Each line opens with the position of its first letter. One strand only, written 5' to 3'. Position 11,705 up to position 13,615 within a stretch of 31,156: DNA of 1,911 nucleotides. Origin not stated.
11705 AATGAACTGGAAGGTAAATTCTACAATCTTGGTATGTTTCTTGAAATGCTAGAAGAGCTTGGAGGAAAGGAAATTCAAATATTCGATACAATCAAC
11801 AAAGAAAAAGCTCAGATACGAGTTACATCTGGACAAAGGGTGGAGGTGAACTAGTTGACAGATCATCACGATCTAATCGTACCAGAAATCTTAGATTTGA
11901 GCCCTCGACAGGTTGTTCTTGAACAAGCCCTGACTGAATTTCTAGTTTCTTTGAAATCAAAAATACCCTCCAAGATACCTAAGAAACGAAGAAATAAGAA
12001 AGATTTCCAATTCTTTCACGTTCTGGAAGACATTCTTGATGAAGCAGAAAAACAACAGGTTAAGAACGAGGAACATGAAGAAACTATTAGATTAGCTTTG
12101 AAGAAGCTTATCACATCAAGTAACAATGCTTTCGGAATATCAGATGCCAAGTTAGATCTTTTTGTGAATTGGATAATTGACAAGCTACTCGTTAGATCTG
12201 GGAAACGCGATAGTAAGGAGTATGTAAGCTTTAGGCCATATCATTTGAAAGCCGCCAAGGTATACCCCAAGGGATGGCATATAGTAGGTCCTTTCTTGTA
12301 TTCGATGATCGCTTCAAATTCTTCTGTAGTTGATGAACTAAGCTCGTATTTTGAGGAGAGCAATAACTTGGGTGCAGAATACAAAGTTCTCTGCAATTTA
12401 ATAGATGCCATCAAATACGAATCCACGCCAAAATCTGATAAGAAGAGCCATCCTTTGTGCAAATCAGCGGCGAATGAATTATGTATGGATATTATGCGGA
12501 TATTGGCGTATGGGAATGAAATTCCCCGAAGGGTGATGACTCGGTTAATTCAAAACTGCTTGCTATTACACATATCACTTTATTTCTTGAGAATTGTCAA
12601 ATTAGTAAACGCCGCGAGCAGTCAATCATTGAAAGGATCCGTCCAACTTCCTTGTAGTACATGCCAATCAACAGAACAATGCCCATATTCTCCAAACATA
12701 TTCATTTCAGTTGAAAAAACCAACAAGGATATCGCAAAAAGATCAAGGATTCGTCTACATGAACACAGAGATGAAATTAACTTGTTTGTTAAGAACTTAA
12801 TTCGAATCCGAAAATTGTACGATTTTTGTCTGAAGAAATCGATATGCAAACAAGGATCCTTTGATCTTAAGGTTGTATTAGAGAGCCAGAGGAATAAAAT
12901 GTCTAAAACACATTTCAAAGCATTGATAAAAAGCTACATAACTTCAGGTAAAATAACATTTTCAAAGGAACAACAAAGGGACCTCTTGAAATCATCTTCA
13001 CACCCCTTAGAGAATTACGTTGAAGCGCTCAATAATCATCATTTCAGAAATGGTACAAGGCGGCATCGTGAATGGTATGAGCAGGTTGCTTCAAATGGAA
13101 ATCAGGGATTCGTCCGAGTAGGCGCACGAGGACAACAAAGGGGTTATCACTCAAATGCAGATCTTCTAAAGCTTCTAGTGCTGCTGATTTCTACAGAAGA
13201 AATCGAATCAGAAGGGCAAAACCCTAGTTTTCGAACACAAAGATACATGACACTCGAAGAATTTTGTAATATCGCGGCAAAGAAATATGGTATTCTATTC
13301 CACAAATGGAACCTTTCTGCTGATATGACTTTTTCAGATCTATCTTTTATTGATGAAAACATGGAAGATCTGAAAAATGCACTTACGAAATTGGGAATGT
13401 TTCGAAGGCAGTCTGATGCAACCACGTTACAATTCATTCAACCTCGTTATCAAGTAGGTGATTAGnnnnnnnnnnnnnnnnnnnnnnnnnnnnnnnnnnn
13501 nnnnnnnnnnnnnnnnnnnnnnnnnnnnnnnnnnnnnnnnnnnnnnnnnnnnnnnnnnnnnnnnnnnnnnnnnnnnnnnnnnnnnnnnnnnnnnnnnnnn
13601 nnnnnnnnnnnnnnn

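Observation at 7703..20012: Kinase-less MADS/DndFGH-like restriction module paired with two ordinary DNA methyltransferases: candidate new archaeal defence system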

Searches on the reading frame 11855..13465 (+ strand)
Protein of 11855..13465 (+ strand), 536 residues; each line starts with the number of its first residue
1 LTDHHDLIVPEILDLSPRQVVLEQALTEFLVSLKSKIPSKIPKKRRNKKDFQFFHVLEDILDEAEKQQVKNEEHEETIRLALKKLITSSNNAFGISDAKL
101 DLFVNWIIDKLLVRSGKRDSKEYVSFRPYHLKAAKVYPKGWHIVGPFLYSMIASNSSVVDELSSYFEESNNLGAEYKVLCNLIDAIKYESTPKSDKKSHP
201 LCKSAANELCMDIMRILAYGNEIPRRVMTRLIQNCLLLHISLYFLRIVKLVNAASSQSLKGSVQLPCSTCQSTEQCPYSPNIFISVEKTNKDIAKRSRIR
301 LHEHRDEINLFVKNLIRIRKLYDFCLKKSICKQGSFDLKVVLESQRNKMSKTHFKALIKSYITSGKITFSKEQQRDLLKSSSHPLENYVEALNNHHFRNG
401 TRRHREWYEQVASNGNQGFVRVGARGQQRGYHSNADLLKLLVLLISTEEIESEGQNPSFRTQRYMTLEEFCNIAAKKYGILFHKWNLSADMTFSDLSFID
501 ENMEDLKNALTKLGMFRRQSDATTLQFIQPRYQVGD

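Call 3: search_protein_families(library=pfam, proteins=[window:11855-13465:+], max_evalue=0.01)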
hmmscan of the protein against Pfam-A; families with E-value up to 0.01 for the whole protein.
window:11855-13465:+ (536 aa): 0 families

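Call 4: search_protein_families(library=padloc, proteins=[window:11855-13465:+], max_evalue=0.01)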
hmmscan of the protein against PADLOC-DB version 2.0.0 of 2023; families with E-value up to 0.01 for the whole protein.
window:11855-13465:+ (536 aa): 2 families
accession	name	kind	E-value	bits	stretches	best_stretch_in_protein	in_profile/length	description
PDLC02799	SspG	-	7.9e-08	29.7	1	371-523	359-491/498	SspG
PDLC04139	mad7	-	1.2e-06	25.9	1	194-529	177-503/504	mads_7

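Call 5: search_protein_families(library=ncbifam, proteins=[window:11855-13465:+], max_evalue=0.01)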
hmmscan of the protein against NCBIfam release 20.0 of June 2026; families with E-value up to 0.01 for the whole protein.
window:11855-13465:+ (536 aa): 1 family
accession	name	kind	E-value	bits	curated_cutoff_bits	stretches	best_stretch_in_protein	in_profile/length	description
NF047733.1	antiphage_MADS7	equivalog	7.8e-48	163.8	410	1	73-532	49-529/529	methylation-associated defense system protein MAD7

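Call 23: find_homologous_proteins(query=window:11855-13465:+, max_evalue=0.00001)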
Query window:11855-13465:+ (536 aa): 1 proteins with E <= 0.00001 among 8000 candidates. Only proteins of 294 to 938 residues were searched: fused or split forms outside these lengths cannot appear, so this answer is no evidence that the protein stands alone or is whole; lengths 'longer' or 'shorter' looks for them.
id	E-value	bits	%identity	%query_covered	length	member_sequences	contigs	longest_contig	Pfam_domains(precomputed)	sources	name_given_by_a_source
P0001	0.0e+0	1205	100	100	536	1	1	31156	PF26611.1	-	-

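Call 31: search_protein_representatives(protein=window:11855-13465:+)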
Query: 536 residues. Proteins with E-value up to 0.001 (for the whole library): 82; up to 1e-10: 29; up to 1e-30: 2. The best 82 are listed.
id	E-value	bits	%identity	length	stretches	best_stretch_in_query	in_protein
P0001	0.0e+00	1204.9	100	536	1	1-536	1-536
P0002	9.2e-59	215.7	67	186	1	381-535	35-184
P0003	1.2e-28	116.3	26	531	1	83-534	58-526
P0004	1.4e-20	89.8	27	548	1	115-534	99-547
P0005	1.6e-18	83.0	23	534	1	83-534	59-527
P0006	1.8e-18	82.8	26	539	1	166-534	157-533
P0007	4.9e-17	78.0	30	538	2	104-270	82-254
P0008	1.2e-16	76.8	27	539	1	160-534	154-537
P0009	1.5e-16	76.4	28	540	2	191-535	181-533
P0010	5.1e-16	74.7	25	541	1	170-534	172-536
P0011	8.7e-16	73.9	28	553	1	185-533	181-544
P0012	2.7e-15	72.3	25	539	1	165-533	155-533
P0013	3.7e-15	71.9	25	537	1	159-535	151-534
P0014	6.6e-15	71.0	26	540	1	113-534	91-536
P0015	2.0e-13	66.2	23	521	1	91-534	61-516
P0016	2.1e-13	66.1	26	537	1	198-536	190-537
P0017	7.5e-13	64.2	26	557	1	170-534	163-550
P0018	2.4e-12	62.6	23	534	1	164-535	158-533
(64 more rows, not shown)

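Call 32: find_encoding_contigs(protein=P0002, flank=10000, max_places=4)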
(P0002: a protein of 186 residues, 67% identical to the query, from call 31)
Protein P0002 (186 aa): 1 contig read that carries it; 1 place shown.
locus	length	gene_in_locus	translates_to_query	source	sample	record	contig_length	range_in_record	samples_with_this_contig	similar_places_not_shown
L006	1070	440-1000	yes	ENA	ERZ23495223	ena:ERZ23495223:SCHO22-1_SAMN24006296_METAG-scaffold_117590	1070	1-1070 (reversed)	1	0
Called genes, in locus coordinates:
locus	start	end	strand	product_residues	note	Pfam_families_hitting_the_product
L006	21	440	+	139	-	PF13654:AAA_32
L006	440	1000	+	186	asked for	PF02677:QueH, PF26611:MAD7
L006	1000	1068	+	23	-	?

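Call 33: find_encoding_contigs(protein=P0003, flank=10000, max_places=4)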
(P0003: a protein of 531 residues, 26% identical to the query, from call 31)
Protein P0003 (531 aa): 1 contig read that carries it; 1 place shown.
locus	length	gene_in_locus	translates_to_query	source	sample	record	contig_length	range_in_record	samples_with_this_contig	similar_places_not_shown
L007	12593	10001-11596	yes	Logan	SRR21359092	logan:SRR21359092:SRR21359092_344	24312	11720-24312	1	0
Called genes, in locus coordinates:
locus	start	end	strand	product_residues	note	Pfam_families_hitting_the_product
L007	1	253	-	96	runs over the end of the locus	-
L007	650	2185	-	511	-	-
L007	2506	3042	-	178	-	-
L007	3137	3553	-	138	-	-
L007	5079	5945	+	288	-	PF13086:AAA_11, PF13245:AAA_19 (weak), PF13604:AAA_30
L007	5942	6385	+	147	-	PF13086:AAA_11 (weak)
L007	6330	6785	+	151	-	PF01255:Prenyltransf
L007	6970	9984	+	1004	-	-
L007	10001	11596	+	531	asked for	PF26611:MAD7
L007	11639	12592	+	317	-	PF26611:MAD7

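Call 34: find_encoding_contigs(protein=P0004, flank=10000, max_places=4)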
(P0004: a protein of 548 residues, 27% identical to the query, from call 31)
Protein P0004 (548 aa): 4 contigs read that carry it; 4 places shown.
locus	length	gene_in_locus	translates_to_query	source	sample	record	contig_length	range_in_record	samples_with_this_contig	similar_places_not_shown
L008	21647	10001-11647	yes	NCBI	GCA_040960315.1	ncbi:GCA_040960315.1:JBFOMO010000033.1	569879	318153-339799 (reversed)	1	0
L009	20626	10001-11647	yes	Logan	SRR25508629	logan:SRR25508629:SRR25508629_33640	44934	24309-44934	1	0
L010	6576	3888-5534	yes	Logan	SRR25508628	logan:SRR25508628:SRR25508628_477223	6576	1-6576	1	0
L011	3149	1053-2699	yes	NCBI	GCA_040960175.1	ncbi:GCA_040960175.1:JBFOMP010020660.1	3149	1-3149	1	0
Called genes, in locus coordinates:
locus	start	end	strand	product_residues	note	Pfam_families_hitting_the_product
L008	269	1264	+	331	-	PF00589:Phage_integrase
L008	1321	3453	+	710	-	PF13588:HSDR_N_2, PF02384:N6_Mtase, PF01170:UPF0020, PF07669:Eco57I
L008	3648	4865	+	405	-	-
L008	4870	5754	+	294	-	-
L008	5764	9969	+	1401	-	PF08378:NERD, PF00069:Pkinase, PF07714:PK_Tyr_Ser-Thr, PF00069:Pkinase, PF01636:APH (weak), PF07714:PK_Tyr_Ser-Thr (weak), PF00069:Pkinase, PF07714:PK_Tyr_Ser-Thr (weak)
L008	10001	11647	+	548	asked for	PF26611:MAD7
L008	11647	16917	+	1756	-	-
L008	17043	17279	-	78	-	-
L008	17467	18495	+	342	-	PF02899:Phage_int_SAM_1, PF00589:Phage_integrase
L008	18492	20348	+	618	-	PF00589:Phage_integrase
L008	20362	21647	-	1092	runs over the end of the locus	PF02811:PHP, PF07733:DNA_pol3_alpha, PF17657:DNA_pol3_finger, PF14579:HHH_6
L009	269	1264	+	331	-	PF00589:Phage_integrase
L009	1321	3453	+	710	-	PF13588:HSDR_N_2, PF02384:N6_Mtase, PF01170:UPF0020, PF07669:Eco57I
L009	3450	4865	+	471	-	-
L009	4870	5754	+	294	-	-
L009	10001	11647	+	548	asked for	PF26611:MAD7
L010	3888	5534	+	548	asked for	PF26611:MAD7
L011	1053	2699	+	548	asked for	PF26611:MAD7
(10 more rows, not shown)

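Call 35: find_encoding_contigs(protein=P0005, flank=10000, max_places=2)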
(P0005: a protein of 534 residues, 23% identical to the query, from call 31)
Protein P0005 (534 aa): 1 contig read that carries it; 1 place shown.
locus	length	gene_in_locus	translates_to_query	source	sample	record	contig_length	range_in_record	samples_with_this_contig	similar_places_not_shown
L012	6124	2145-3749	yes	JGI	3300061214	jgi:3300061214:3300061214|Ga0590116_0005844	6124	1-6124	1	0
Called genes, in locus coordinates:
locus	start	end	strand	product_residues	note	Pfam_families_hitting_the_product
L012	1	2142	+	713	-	?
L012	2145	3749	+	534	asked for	PF26611:MAD7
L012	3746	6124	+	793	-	?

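Call 36: find_encoding_contigs(protein=P0006, flank=10000, max_places=2)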
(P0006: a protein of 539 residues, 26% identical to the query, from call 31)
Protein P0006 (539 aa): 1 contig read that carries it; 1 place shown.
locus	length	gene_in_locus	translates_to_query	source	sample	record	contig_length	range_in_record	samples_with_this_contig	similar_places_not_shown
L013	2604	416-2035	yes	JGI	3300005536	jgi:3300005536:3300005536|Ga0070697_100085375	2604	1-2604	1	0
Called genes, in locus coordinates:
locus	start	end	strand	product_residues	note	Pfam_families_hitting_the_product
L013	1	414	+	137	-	?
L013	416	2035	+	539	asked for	PF26611:MAD7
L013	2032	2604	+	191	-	?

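Call 37: find_encoding_contigs(protein=P0007, flank=10000, max_places=2)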
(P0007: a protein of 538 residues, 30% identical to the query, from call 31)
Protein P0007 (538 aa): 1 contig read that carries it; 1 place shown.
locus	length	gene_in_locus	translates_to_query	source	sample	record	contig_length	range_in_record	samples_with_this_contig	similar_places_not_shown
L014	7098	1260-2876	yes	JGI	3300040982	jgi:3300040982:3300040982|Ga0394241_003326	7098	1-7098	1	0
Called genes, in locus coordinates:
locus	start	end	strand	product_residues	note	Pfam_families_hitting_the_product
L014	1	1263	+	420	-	?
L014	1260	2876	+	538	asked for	PF26611:MAD7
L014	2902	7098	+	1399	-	?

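Call 38: find_encoding_contigs(protein=P0008, flank=10000, max_places=2)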
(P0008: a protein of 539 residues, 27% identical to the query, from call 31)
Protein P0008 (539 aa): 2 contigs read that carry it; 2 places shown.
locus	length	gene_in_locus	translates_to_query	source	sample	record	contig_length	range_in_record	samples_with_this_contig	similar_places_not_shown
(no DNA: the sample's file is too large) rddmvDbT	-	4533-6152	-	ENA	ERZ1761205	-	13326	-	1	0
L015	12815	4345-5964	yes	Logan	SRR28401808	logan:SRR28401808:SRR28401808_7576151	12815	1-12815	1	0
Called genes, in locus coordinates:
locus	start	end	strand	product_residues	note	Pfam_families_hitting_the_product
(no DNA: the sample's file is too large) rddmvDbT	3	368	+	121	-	?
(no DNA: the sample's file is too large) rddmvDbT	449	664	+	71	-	-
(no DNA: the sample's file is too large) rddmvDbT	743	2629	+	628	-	PF13588:HSDR_N_2, PF02384:N6_Mtase, PF01170:UPF0020, PF07669:Eco57I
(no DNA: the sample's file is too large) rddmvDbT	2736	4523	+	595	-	-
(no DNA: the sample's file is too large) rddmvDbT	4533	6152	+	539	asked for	PF26611:MAD7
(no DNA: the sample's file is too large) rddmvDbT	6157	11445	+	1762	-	PF01935:DUF87 (faint)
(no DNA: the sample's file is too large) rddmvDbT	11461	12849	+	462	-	PF01420:Methylase_S (weak)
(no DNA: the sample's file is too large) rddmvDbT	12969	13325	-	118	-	?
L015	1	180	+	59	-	?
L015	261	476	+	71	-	-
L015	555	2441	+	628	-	PF13588:HSDR_N_2, PF02384:N6_Mtase, PF01170:UPF0020, PF07669:Eco57I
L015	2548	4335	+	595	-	-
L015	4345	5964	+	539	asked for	PF26611:MAD7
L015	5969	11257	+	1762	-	PF01935:DUF87 (faint)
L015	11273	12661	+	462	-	PF01420:Methylase_S (weak)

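Call 39: list_cluster_members(proteins=[P0009, P0010, P0011, P0012, P0013, P0014, P0015, P0016, P0017, P0018])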
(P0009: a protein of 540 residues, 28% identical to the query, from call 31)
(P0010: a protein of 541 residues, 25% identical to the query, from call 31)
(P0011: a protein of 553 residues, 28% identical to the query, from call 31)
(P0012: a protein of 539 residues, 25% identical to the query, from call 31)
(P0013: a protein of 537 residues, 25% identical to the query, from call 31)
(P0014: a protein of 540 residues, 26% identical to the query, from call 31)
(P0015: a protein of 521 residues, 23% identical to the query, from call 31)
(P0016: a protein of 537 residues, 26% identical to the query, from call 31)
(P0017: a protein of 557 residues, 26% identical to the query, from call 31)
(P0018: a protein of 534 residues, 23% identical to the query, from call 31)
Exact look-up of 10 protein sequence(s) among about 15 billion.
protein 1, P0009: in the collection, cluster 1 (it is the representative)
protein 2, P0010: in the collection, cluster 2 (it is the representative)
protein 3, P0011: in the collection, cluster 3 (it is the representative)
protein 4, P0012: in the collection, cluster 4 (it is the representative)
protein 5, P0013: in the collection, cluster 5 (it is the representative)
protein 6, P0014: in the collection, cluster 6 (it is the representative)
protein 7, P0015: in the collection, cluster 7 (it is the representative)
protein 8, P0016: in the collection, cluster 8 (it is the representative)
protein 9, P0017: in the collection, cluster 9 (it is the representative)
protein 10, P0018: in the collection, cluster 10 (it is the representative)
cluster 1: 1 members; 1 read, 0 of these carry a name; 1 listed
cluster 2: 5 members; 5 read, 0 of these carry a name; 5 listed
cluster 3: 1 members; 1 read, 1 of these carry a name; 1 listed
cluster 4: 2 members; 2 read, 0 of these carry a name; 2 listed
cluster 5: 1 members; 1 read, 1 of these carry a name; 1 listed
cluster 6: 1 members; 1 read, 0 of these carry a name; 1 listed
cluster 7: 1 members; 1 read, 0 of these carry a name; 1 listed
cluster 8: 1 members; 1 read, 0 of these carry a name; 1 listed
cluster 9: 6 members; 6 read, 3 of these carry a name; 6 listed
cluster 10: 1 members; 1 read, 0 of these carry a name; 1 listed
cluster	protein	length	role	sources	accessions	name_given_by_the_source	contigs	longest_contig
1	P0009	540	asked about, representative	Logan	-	-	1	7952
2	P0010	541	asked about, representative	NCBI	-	-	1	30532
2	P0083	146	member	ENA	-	-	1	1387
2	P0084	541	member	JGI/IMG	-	-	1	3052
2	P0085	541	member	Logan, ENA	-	-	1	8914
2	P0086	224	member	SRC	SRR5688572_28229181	-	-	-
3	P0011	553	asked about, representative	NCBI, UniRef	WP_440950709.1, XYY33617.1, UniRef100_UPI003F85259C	methylation-associated defense system protein MAD7 [Methanosphaerula subterraneus] | methylation-associated defense system protein MAD7 n=1 Tax=Methanosphaerula subterraneus ...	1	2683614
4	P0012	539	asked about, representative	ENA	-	-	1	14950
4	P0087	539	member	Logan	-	-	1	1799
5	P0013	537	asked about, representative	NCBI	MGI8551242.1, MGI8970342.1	MAG: methylation-associated defense system protein MAD7 [Dehalococcoidia bacterium]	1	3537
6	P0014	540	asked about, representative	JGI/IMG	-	-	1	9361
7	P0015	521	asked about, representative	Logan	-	-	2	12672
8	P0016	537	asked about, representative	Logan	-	-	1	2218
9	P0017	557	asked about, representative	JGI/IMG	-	hypothetical protein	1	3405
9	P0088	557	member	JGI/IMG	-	hypothetical protein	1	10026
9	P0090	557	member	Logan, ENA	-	-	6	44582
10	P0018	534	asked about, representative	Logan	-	-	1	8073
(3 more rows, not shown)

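Call 40: find_encoding_contigs(protein=P0011, flank=10000, max_places=1)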
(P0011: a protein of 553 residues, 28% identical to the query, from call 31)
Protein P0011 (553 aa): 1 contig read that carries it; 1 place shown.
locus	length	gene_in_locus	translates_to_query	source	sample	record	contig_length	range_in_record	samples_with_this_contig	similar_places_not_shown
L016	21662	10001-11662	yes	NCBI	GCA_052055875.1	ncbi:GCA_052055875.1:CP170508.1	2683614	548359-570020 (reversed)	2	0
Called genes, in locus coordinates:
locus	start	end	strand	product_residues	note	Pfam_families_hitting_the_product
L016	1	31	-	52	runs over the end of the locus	-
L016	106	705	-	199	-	-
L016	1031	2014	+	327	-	PF01261:AP_endonuc_2 (weak)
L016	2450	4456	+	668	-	PF13588:HSDR_N_2, PF02384:N6_Mtase, PF01170:UPF0020 (weak)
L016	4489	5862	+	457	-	PF01420:Methylase_S (faint)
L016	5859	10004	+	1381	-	PF08378:NERD, PF00069:Pkinase, PF07714:PK_Tyr_Ser-Thr, PF00069:Pkinase, PF07714:PK_Tyr_Ser-Thr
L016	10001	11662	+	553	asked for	PF26611:MAD7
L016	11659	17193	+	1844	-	-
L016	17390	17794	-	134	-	-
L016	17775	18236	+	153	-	PF13395:HNH_4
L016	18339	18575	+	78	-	PF24434:DUF7557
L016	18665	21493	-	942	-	PF01436:NHL, PF01436:NHL, PF18911:PKD_4, PF18911:PKD_4, PF00801:PKD, PF18911:PKD_4, PF18911:PKD_4, PF03422:CBM_6, +9 more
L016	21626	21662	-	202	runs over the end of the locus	PF06414:Zeta_toxin, PF13671:AAA_33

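Call 41: find_encoding_contigs(protein=P0010, flank=10000, max_places=1)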
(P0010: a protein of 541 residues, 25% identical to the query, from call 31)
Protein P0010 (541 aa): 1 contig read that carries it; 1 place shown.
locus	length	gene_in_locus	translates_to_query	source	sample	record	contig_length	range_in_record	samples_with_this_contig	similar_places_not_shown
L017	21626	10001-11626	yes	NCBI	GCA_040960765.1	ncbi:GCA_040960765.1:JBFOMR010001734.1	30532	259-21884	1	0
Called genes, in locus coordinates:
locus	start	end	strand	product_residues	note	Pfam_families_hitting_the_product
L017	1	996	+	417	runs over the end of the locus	?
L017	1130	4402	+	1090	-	PF13482:RNase_H_2, PF01443:Viral_helicase1 (faint), PF13245:AAA_19 (weak), PF13604:AAA_30, PF13086:AAA_11 (weak), PF13087:AAA_12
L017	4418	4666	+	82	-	-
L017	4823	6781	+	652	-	PF00270:DEAD, PF00271:Helicase_C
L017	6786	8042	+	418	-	PF02481:DNA_processg_A, PF18306:LDcluster4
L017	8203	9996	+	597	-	-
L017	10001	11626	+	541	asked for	PF26611:MAD7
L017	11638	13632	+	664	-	PF13588:HSDR_N_2, PF02384:N6_Mtase, PF01170:UPF0020, PF07669:Eco57I (weak)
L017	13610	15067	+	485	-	PF01420:Methylase_S (weak)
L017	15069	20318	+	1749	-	PF01935:DUF87, PF10412:TrwB_AAD_bind (weak), PF13401:AAA_22 (faint)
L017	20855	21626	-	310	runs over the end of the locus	PF13391:HNH_2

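Call 42: find_encoding_contigs(protein=P0090, flank=10000, max_places=1)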
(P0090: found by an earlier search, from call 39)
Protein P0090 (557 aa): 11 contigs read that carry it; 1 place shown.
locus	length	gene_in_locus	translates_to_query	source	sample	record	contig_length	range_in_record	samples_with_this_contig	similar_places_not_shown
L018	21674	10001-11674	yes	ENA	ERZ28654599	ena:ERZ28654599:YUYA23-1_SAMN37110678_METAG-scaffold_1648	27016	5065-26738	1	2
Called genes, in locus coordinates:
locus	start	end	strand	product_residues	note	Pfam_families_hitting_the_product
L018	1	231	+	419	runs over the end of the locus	-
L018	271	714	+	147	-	-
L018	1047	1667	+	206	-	PF00589:Phage_integrase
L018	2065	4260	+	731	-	PF02384:N6_Mtase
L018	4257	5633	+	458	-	PF01420:Methylase_S (faint)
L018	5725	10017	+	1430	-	PF08378:NERD, PF00069:Pkinase, PF07714:PK_Tyr_Ser-Thr, PF00069:Pkinase, PF01636:APH, PF07714:PK_Tyr_Ser-Thr, PF00069:Pkinase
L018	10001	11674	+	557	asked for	PF26611:MAD7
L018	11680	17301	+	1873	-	-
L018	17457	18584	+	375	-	PF00149:Metallophos (weak)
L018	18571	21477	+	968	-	PF02463:SMC_N (faint), PF13175:AAA_15 (weak), PF13476:AAA_23, PF13514:AAA_27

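Call 43: find_encoding_contigs(protein=P0012, flank=10000, max_places=1)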
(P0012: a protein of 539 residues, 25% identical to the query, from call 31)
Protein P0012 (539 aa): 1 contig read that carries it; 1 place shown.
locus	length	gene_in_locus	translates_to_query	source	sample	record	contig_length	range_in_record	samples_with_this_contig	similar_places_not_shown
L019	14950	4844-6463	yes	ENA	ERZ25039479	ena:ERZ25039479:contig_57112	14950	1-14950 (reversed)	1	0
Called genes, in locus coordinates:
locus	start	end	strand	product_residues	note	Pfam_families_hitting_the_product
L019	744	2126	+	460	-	PF08378:NERD, PF00069:Pkinase, PF07714:PK_Tyr_Ser-Thr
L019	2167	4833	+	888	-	PF00069:Pkinase, PF07714:PK_Tyr_Ser-Thr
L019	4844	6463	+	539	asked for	PF26611:MAD7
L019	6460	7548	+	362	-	-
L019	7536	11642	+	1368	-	-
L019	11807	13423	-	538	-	PF00145:DNA_methylase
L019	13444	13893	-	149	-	PF03852:Vsr, PF04480:DUF559 (faint)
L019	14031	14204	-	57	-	-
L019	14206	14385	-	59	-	-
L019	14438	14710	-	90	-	-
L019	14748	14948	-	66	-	?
